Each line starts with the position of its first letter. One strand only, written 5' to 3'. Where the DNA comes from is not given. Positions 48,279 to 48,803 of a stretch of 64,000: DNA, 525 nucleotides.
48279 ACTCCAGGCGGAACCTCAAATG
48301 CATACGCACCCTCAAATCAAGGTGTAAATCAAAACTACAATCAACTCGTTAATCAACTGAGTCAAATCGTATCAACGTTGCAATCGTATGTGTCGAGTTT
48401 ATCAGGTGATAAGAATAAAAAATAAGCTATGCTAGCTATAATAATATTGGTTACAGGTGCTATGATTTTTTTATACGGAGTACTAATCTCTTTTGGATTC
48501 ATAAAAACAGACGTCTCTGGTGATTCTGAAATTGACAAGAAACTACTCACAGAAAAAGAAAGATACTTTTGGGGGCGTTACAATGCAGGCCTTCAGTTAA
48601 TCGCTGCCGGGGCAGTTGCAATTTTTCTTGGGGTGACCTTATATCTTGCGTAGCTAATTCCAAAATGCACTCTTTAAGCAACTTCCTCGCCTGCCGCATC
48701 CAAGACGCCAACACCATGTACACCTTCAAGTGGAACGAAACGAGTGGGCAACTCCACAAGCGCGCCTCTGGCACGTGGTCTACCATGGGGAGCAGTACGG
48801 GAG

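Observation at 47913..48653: Unclassified Rhs C-terminal toxin domain with hydrophobic lead helix and Q/N/S-rich tail, paired with a membrane immunity protein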

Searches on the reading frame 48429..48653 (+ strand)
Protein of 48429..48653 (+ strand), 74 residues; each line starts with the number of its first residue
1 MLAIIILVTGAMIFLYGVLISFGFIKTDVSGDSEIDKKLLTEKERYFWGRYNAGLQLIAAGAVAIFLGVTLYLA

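Call 3: search_protein_families(library=pfam, proteins=[window:48429-48653:+], max_evalue=1)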
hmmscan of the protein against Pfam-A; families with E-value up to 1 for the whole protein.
window:48429-48653:+ (74 aa): 2 families
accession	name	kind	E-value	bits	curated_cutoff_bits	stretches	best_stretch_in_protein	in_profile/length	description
PF24008.1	DUF7322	-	0.013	15.5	27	1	46-72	33-59/61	Domain of unknown function (DUF7322)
PF15099.11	PIRT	-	0.16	12.2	30.6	0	4-21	50-67/128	Phosphoinositide-interacting protein family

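Call 7: search_protein_families(library=ncbifam, proteins=[window:48429-48653:+], max_evalue=1)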
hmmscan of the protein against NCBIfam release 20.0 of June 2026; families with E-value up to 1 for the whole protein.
window:48429-48653:+ (74 aa): 0 families

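Call 37: find_homologous_proteins(query=A3, max_evalue=0.001)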
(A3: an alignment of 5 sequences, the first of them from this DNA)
Query A3 (5 sequences) (74 aa, profile of the alignment): 59 proteins with E <= 0.001 among 1978 candidates.
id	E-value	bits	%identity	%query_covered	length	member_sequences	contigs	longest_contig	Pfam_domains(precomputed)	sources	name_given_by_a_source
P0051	1.3e-32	130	53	97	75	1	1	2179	-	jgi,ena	-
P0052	5.0e-32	128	65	81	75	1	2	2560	-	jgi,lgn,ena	jgi:hypothetical protein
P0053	1.6e-31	126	100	100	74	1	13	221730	-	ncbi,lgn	-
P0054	1.8e-31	126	55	99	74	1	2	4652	-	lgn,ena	-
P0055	2.9e-27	113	53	100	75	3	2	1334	-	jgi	jgi:branched-subunit amino acid permease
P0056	5.5e-27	112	48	99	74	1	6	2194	-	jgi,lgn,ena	-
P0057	6.0e-27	112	55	96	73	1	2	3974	-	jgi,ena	-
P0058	9.6e-27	111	51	99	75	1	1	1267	-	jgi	jgi:hypothetical protein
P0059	2.0e-26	110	29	100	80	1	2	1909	-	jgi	-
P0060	3.5e-26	109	52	99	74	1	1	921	-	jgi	jgi:hypothetical protein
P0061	5.1e-26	109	46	100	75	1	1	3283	-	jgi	jgi:hypothetical protein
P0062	1.2e-25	107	64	80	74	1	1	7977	-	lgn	-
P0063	1.5e-25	107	48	99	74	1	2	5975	-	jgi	jgi:hypothetical protein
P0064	3.3e-25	106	63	76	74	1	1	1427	-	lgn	-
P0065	4.8e-25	106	48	96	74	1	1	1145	-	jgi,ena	-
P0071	2.1e-23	100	60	78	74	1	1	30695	-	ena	-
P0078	8.3e-23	98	47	99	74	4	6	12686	-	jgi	jgi:hypothetical protein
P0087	6.4e-22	96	41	99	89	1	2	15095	-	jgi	jgi:hypothetical protein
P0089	1.4e-21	94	50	100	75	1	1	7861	-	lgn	-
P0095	1.0e-20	92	44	92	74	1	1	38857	-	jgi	jgi:hypothetical protein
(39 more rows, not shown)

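Call 46: find_encoding_contigs(protein=P0095, flank=10000, max_places=2)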
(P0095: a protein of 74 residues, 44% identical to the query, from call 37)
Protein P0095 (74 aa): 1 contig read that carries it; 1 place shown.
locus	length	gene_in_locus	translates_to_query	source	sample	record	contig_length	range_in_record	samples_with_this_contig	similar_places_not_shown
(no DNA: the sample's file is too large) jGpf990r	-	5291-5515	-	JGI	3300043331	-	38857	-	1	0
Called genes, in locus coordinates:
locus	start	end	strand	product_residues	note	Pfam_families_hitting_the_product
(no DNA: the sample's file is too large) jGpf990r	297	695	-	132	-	PF01192:RNA_pol_Rpb6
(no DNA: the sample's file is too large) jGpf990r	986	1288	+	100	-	-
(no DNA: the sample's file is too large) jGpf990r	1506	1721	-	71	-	-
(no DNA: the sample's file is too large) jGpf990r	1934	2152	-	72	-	-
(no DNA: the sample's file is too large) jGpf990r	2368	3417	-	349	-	PF01145:Band_7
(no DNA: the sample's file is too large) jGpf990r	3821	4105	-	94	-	PF00239:Resolvase (weak)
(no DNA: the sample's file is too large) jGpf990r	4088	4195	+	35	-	-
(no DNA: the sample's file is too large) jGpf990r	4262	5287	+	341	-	-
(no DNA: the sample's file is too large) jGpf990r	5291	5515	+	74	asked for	-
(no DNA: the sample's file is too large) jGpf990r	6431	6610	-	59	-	-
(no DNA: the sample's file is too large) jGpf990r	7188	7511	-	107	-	PF00816:Histone_HNS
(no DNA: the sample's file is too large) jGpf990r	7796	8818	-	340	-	-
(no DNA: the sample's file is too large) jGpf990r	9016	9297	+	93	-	-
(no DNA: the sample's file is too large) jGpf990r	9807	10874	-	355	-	-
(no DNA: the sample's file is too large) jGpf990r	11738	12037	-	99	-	-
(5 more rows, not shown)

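Call 47: find_encoding_contigs(protein=P0071, flank=10000, max_places=2)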
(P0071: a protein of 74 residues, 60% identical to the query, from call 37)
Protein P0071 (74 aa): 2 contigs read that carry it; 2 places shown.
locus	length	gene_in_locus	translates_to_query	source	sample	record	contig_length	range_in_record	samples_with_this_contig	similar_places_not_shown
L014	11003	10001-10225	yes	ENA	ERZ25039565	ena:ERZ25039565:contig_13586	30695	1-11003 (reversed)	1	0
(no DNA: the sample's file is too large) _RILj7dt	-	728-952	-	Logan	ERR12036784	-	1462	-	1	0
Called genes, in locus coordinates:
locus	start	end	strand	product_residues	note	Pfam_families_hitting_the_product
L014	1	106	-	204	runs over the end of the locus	-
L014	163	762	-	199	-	-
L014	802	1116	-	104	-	-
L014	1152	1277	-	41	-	-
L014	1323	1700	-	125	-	-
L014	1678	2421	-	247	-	PF00239:Resolvase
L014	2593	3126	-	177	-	PF02518:HATPase_c (weak)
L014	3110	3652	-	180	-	PF08448:PAS_4 (weak), PF13426:PAS_9 (weak), PF08447:PAS_3, PF07536:HWE_HK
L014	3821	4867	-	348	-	PF00989:PAS, PF13188:PAS_8 (weak), PF08448:PAS_4, PF13426:PAS_9, PF08447:PAS_3 (weak), PF07536:HWE_HK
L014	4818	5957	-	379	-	PF08448:PAS_4 (faint), PF13426:PAS_9 (weak), PF01590:GAF, PF13185:GAF_2, PF13492:GAF_3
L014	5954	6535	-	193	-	PF12973:Cupin_7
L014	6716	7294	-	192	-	PF12973:Cupin_7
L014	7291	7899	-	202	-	PF07638:Sigma70_ECF, PF04542:Sigma70_r2, PF08281:Sigma70_r4_2, PF04545:Sigma70_r4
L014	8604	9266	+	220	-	-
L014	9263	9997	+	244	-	-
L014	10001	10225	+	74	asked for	-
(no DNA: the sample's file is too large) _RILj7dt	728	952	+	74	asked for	-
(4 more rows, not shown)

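Call 53: find_encoding_contigs(protein=P0062, flank=8000, max_places=1)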
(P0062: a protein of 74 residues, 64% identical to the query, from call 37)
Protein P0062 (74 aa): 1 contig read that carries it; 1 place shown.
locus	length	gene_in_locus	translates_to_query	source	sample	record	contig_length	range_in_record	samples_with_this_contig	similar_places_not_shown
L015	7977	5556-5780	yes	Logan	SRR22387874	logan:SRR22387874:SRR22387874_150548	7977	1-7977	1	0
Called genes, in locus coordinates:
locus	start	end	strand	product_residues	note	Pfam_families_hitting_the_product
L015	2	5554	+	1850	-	?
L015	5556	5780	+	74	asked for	-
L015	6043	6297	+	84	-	-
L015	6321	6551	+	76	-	-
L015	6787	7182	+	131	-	-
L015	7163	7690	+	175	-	-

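Call 54: find_encoding_contigs(protein=P0089, flank=8000, max_places=1)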
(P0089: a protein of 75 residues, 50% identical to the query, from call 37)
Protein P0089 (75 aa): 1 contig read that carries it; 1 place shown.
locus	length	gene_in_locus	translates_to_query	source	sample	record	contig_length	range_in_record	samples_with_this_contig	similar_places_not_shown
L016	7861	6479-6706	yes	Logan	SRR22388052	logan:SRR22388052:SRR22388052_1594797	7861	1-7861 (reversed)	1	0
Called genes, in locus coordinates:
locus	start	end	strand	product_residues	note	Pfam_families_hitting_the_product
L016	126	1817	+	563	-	PF14827:dCache_3, PF17201:Cache_3-Cache_2, PF17202:sCache_3_3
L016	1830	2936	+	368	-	PF00482:T2SSF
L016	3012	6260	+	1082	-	PF07963:N_methyl (weak), PF13385:Laminin_G_3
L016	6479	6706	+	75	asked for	-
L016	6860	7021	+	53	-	-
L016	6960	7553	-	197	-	PF00072:Response_reg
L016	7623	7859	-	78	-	?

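Call 55: find_encoding_contigs(protein=P0078, flank=9000, max_places=1)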
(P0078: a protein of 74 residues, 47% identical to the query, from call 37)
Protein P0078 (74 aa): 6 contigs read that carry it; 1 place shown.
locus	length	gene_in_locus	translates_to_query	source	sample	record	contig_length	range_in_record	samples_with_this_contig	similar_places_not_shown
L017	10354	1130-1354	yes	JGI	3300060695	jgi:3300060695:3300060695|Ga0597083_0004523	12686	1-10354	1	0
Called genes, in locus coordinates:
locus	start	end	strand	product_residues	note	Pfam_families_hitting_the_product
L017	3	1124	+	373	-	?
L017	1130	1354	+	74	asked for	-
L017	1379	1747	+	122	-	-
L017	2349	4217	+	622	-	PF00239:Resolvase, PF07508:Recombinase, PF13408:Zn_ribbon_recom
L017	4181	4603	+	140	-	PF00239:Resolvase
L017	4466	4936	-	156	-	-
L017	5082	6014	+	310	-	PF12146:Hydrolase_4 (faint), PF00561:Abhydrolase_1, PF12697:Abhydrolase_6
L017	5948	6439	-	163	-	-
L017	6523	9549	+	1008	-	PF12773:DZR, PF13240:Zn_Ribbon_1 (weak), PF00211:Guanylate_cyc, PF13191:AAA_16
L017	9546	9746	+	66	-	-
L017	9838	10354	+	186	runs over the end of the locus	PF02566:OsmC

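Call 56: find_encoding_contigs(protein=P0087, flank=9000, max_places=1)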
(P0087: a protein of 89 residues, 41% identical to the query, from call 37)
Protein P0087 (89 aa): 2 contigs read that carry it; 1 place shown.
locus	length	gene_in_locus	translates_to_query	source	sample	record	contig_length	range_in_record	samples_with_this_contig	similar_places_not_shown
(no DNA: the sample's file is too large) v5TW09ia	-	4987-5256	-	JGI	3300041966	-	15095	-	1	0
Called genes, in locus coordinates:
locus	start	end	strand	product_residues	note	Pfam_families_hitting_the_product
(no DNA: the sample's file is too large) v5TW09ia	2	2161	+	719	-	?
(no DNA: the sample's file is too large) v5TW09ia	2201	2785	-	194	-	PF02281:Dimer_Tnp_Tn5 (weak)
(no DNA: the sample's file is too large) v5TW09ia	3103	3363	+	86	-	-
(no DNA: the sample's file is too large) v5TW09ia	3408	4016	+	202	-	-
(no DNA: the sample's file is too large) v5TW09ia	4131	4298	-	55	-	-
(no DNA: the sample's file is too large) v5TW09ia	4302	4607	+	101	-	-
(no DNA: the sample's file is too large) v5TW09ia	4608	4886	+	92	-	-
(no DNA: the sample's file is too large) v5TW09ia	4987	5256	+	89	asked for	-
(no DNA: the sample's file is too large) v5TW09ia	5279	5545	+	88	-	-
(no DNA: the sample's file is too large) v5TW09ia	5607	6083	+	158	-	-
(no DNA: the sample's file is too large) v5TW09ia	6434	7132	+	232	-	PF01828:Peptidase_A4 (weak)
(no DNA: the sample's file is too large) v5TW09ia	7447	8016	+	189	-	-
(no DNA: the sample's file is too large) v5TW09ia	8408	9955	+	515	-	PF07719:TPR_2 (faint), PF13181:TPR_8 (faint), PF13424:TPR_12 (faint), PF13428:TPR_14 (faint), PF13431:TPR_17 (faint), PF00515:TPR_1 (faint), PF13414:TPR_11 (weak), PF13414:TPR_11 (weak), +7 more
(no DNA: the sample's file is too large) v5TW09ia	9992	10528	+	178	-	-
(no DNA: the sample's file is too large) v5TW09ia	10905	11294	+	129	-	PF01527:HTH_Tnp_1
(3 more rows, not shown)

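Call 90: search_protein_families(library=phrogs, proteins=[window:48429-48650:+], max_evalue=0.1)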
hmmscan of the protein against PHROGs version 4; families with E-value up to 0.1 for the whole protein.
window:48429-48650:+ (74 aa): 0 families

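Call 91: search_protein_families(library=padloc, proteins=[window:48429-48650:+], max_evalue=0.1)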
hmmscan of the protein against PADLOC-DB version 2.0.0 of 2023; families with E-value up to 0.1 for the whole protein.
window:48429-48650:+ (74 aa): 0 families
